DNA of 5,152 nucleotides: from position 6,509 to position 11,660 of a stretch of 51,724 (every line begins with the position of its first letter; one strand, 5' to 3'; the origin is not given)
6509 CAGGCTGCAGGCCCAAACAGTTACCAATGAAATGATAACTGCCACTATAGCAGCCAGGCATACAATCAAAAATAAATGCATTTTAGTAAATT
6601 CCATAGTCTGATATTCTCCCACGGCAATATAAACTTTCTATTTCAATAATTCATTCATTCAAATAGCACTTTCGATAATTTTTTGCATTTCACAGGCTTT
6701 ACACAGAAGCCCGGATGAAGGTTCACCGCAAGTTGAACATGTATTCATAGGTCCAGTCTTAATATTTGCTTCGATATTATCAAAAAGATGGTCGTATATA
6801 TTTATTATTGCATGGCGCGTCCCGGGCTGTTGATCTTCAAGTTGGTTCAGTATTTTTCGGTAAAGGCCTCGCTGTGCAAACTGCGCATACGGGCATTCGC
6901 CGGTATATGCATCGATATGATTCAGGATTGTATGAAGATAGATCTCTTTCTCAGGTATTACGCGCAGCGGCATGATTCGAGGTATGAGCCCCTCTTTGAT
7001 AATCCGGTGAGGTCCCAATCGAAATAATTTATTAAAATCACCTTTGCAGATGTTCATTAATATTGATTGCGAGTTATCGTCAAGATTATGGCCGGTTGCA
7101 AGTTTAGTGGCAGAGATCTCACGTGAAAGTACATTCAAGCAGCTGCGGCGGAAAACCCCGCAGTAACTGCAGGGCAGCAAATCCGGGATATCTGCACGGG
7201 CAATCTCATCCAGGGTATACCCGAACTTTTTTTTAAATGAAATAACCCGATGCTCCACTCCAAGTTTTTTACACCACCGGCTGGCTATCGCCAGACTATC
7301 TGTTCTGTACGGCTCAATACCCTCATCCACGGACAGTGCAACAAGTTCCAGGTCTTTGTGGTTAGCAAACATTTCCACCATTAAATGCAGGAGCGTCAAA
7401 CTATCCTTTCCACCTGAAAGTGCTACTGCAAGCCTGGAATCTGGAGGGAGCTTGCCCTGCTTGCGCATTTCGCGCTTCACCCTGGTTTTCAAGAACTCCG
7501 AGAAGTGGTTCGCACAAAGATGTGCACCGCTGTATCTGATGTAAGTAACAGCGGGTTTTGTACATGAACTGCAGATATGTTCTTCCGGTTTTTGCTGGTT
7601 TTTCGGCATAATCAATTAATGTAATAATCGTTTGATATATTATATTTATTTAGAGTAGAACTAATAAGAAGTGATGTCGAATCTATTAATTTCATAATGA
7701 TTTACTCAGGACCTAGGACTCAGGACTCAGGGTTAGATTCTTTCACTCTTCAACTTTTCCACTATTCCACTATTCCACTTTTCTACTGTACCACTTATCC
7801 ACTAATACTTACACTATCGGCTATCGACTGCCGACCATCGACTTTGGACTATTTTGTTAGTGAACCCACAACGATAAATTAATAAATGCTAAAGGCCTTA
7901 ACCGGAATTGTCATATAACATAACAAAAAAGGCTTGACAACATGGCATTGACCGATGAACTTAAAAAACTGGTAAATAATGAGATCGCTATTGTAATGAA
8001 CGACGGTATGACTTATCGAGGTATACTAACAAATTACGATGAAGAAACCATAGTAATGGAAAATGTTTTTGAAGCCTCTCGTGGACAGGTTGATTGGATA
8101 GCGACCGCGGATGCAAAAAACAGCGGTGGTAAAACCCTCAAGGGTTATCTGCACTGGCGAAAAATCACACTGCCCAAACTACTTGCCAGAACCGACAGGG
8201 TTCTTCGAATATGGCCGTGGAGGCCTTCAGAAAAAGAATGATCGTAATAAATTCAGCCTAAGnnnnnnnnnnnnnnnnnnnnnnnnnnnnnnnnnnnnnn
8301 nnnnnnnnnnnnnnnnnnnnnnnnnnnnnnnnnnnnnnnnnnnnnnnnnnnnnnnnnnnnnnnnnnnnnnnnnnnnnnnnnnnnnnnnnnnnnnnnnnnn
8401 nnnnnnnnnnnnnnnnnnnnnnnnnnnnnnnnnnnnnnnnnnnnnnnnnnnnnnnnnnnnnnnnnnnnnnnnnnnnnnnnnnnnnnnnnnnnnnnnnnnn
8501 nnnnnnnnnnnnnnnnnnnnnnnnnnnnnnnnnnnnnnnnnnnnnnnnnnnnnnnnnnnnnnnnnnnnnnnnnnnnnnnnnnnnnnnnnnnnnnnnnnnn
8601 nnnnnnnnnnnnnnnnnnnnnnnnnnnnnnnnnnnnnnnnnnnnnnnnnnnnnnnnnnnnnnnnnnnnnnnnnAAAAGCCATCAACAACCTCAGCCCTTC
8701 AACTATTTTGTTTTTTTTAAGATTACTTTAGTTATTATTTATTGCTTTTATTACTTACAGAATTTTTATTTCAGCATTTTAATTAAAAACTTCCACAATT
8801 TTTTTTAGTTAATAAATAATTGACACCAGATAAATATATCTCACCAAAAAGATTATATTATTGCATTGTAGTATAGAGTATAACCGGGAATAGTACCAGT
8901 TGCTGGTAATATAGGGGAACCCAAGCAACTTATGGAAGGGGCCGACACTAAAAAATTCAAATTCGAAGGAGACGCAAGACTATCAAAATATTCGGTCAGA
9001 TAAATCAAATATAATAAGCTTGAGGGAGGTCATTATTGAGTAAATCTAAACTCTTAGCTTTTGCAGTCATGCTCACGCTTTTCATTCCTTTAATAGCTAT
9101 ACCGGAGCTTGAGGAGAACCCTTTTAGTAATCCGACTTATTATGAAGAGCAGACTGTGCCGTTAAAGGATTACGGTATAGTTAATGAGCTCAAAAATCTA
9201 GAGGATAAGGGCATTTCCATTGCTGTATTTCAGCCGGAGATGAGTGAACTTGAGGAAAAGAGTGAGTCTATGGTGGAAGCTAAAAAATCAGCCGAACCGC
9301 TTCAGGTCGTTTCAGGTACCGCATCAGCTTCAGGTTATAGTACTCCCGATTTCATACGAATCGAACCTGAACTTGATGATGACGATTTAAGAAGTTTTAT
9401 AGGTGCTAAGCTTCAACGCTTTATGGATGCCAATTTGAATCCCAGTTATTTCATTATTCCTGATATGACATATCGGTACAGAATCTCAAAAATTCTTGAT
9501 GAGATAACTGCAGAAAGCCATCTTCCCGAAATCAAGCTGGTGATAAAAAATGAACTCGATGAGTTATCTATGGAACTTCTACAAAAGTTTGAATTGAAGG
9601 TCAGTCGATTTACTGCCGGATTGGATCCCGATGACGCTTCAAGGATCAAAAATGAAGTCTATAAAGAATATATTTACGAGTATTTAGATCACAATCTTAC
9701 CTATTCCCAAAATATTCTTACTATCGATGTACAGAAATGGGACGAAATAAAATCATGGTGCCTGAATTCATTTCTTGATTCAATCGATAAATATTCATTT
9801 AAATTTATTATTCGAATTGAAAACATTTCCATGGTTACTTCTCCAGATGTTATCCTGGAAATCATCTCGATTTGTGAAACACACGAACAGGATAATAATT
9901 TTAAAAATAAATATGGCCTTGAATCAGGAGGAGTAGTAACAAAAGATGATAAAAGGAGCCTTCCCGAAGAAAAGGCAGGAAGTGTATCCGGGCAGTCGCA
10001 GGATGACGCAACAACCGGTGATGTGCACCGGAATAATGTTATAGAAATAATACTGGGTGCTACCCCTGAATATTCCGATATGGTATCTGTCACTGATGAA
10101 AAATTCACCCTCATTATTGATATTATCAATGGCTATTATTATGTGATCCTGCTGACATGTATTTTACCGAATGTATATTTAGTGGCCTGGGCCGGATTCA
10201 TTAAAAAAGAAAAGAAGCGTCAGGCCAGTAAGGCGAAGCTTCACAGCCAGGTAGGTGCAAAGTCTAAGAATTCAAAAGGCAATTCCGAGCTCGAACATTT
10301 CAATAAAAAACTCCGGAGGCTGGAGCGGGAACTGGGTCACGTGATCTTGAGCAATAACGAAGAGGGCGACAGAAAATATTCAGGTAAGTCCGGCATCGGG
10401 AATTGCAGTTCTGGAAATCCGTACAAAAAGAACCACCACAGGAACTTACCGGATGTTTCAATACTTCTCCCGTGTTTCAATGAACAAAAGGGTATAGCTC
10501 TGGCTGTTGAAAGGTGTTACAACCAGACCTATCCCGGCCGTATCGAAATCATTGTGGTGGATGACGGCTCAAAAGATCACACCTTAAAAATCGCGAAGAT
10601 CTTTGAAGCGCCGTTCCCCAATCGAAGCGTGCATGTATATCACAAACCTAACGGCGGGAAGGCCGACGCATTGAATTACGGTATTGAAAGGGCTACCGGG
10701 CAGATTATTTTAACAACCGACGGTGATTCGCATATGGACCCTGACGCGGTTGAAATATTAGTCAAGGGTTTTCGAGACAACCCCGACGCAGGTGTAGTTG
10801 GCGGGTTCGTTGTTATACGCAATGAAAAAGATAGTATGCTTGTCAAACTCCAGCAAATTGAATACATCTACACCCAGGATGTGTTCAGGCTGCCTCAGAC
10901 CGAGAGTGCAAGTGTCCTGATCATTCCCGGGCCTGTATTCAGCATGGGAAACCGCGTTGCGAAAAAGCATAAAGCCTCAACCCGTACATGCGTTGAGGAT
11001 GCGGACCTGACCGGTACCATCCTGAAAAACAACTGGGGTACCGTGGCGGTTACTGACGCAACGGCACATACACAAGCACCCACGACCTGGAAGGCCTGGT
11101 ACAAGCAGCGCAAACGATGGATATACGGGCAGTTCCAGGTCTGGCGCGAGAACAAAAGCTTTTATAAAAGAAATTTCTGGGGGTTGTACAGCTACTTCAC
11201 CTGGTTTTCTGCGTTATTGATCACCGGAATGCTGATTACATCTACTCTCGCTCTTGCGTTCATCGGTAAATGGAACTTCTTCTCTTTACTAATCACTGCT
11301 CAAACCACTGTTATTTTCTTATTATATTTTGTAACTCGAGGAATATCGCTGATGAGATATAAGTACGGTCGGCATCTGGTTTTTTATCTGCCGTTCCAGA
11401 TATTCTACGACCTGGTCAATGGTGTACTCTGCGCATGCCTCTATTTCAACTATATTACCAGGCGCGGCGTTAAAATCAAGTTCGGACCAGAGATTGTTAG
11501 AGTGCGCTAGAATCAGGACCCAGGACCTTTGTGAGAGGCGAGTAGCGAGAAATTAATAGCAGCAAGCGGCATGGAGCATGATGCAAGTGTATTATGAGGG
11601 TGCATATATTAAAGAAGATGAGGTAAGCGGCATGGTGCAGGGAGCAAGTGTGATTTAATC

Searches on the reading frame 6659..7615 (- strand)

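Call 19: search_protein_families(library=pfam, proteins=[window:6659-7615:-], max_evalue=0.001)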
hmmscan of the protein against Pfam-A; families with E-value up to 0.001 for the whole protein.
window:6659-7615:- (318 aa): 3 families
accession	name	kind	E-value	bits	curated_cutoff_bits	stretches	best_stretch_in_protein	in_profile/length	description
PF01171.26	ATP_bind_3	-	1.5e-11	44.8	27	1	62-197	2-126/182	PP-loop family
PF22082.2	TtuA_LIM_N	-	3.5e-09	37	27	1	15-38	2-25/26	2-thiouridine synthetase TtuA, N-terminal LIM domain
PF03054.22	tRNA_Me_trans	-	4.9e-06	26.8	20.6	1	61-178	2-128/202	tRNA methyl transferase HUP domain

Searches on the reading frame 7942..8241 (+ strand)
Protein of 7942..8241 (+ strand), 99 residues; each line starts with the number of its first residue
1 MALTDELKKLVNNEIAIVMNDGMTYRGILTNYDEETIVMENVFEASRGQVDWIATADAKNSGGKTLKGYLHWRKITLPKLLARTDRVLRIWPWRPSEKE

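Call 19: search_protein_families(library=pfam, proteins=[window:7942-8241:+], max_evalue=0.001)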
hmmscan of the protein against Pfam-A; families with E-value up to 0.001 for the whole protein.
window:7942-8241:+ (99 aa): 1 family
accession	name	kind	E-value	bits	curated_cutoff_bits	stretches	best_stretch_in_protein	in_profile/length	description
PF01423.28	LSM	-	7.9e-07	29.1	23.4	1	6-61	2-47/66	LSM domain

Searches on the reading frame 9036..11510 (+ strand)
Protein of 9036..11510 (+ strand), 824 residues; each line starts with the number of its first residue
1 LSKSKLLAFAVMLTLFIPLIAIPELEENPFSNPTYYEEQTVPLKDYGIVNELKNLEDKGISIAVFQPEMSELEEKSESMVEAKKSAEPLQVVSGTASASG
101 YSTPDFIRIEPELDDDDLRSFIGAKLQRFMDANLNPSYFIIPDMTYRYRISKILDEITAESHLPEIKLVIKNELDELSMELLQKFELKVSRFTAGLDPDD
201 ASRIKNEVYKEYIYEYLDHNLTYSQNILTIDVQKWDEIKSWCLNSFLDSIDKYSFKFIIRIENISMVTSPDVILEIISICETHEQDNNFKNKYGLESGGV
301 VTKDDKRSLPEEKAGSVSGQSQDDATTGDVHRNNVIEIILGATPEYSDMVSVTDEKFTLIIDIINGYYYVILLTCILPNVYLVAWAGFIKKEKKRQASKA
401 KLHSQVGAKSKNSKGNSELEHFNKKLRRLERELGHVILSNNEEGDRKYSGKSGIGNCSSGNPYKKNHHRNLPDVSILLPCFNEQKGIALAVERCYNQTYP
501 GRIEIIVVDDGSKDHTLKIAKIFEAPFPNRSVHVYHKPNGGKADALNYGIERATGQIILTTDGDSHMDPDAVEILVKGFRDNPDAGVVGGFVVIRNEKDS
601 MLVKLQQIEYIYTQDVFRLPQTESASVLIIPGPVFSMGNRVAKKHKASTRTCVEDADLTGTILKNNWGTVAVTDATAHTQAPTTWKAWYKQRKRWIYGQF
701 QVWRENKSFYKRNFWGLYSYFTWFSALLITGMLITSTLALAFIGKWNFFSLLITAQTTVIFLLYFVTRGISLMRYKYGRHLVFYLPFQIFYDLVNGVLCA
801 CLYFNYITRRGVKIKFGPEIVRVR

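Call 19: search_protein_families(library=pfam, proteins=[window:9036-11510:+], max_evalue=0.001)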
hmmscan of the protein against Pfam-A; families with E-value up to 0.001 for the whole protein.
window:9036-11510:+ (824 aa): 5 families
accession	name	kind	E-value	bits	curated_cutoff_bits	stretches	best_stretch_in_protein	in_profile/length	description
PF00535.33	Glycos_transf_2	-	4.5e-31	108.5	23.3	1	475-606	1-130/168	Glycosyl transferase family 2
PF13641.12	Glyco_tranf_2_3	-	7.6e-27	95.3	27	1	472-698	1-230/230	Glycosyltransferase like family 2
PF13632.12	Glyco_trans_2_3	-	5.8e-18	65.9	27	1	557-762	1-196/198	Glycosyl transferase family group 2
PF10111.15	Glyco_tranf_2_2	-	8.2e-09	35.8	27.3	1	480-605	5-137/276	Glycosyltransferase like family 2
PF03142.21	Chitin_synth_2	-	7.5e-08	31.9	27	0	549-645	196-291/527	Chitin synthase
